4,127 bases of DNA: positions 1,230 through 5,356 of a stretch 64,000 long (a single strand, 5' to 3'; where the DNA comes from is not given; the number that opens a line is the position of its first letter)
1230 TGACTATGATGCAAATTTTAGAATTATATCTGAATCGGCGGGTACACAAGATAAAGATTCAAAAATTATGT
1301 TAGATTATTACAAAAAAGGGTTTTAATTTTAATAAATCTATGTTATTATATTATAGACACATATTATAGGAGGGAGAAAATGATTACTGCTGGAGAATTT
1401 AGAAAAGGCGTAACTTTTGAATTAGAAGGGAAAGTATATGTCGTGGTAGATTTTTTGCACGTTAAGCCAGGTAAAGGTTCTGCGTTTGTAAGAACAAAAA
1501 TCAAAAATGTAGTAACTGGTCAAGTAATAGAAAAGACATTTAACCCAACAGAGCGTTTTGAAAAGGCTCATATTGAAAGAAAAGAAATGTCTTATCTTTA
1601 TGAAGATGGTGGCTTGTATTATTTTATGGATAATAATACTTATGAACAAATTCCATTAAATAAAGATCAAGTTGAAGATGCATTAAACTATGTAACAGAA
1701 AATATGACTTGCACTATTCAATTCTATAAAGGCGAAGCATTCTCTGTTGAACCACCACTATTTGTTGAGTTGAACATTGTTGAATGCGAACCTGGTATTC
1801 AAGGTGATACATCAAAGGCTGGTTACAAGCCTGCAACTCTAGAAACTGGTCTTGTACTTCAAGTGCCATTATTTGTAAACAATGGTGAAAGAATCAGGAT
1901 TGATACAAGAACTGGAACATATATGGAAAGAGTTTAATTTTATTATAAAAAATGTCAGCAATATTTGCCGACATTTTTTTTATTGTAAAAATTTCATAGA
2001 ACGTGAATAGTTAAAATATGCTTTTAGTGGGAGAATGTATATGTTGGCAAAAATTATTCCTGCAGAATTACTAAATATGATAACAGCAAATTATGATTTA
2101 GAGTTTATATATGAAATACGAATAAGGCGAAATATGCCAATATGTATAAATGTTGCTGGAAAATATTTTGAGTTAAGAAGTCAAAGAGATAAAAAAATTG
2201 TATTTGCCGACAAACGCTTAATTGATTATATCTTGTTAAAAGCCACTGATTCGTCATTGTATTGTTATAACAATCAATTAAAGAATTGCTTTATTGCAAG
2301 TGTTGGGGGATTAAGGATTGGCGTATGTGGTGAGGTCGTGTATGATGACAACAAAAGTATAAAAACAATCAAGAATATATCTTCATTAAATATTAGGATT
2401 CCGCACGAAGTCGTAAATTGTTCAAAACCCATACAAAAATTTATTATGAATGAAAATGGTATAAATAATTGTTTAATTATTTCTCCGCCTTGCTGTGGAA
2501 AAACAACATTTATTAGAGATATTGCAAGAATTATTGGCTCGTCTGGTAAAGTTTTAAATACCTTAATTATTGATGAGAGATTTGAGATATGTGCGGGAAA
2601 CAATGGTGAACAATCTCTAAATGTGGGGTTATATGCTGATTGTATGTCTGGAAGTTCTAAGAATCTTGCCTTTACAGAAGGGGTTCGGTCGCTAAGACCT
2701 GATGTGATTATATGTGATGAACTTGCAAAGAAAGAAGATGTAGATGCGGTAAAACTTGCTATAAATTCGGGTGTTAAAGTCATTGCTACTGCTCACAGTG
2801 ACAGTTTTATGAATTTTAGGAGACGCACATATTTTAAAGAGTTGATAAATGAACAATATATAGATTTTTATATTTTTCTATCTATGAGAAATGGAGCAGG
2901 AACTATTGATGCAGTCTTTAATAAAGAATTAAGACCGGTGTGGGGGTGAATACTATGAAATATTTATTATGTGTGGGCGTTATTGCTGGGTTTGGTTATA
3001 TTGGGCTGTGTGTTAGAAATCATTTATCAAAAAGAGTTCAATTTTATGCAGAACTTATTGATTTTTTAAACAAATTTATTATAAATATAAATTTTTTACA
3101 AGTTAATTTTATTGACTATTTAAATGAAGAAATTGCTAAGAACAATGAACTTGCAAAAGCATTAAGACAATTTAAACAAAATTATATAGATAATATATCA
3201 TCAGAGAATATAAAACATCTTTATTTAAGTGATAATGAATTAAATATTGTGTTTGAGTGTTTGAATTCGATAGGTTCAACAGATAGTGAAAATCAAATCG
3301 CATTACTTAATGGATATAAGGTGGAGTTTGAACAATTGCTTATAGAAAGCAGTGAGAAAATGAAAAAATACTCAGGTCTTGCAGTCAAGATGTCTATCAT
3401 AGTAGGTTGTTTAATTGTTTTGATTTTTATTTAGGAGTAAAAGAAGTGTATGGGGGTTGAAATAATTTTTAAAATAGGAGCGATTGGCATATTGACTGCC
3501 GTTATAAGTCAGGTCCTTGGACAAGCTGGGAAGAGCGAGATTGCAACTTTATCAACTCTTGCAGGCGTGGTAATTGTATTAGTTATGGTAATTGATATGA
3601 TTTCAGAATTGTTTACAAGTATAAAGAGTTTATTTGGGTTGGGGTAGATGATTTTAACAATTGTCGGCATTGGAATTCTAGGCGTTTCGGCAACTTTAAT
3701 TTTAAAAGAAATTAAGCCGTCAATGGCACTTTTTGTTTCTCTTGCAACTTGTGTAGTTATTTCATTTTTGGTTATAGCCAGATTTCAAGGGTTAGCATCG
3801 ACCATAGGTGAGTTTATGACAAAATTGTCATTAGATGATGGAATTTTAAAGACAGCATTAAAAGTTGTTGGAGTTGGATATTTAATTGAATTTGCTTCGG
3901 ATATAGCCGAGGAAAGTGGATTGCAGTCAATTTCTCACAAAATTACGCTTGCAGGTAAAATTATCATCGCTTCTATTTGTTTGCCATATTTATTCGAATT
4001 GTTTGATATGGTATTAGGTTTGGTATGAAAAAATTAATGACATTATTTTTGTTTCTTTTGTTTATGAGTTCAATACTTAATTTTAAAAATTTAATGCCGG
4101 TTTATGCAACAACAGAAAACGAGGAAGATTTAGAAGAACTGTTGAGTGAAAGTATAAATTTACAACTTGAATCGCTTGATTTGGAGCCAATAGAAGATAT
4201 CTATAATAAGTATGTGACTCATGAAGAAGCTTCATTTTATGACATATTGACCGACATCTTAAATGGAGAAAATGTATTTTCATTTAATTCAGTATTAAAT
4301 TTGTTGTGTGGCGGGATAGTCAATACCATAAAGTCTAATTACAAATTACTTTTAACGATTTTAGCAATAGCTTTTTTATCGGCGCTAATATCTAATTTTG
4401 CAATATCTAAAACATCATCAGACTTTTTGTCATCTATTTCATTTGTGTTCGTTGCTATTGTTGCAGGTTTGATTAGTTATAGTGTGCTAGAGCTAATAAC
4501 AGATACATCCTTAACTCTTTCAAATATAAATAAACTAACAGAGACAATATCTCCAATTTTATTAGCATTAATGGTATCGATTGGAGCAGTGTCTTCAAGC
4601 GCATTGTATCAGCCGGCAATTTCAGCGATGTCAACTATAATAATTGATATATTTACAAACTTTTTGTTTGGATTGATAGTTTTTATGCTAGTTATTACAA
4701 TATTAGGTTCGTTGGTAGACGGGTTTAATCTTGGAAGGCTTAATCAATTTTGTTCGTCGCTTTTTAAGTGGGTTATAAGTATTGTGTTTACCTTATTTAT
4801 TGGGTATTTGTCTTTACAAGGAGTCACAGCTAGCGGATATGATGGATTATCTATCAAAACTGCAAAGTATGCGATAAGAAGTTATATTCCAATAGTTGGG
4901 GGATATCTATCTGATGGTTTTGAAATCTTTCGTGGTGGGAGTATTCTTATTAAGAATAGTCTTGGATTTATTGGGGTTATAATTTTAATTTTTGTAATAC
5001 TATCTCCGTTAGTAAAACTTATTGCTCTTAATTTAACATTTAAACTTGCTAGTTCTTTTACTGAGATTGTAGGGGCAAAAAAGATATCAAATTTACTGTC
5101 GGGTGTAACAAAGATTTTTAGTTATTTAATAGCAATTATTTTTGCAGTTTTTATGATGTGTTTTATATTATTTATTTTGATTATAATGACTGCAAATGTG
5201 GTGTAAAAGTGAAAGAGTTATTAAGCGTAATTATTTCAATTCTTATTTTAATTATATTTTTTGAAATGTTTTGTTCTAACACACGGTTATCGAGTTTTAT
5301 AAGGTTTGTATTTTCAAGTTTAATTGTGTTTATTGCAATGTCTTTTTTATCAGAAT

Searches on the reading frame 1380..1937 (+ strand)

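Call 61: search_protein_families(library=pfam, proteins=[window:1380-1937:+], max_evalue=0.001)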
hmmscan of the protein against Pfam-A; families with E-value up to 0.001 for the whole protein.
window:1380-1937:+ (185 aa): 3 families
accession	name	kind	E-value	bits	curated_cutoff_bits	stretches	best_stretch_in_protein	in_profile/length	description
PF09285.17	Elong-fact-P_C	-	3.8e-27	94.2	25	1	129-184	1-56/56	Elongation factor P, C-terminal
PF08207.18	EFP_N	-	2.2e-26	92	23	1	3-60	1-58/58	Elongation factor P (EF-P) KOW-like domain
PF01132.26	EFP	-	1.1e-23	83.4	27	1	68-120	1-53/54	Elongation factor P (EF-P) OB domain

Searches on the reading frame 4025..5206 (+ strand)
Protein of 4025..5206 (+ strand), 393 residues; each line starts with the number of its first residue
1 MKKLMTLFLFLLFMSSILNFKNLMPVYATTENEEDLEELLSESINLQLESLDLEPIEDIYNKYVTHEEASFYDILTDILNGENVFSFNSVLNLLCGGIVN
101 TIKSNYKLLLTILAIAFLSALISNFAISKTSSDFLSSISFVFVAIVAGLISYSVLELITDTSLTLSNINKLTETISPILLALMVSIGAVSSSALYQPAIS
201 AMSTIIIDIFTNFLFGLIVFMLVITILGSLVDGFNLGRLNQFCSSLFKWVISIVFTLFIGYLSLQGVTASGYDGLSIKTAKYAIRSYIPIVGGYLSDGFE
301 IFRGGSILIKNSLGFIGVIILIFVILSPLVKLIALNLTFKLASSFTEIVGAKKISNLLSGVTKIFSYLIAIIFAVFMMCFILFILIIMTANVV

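Call 61: search_protein_families(library=pfam, proteins=[window:4025-5206:+], max_evalue=0.001)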
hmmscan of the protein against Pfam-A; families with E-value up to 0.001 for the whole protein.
window:4025-5206:+ (393 aa): 1 family
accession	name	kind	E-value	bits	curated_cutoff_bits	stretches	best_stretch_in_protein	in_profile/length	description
PF09546.15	Spore_III_AE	-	4.1e-60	204.1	27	1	70-389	2-320/321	Stage III sporulation protein AE (spore_III_AE)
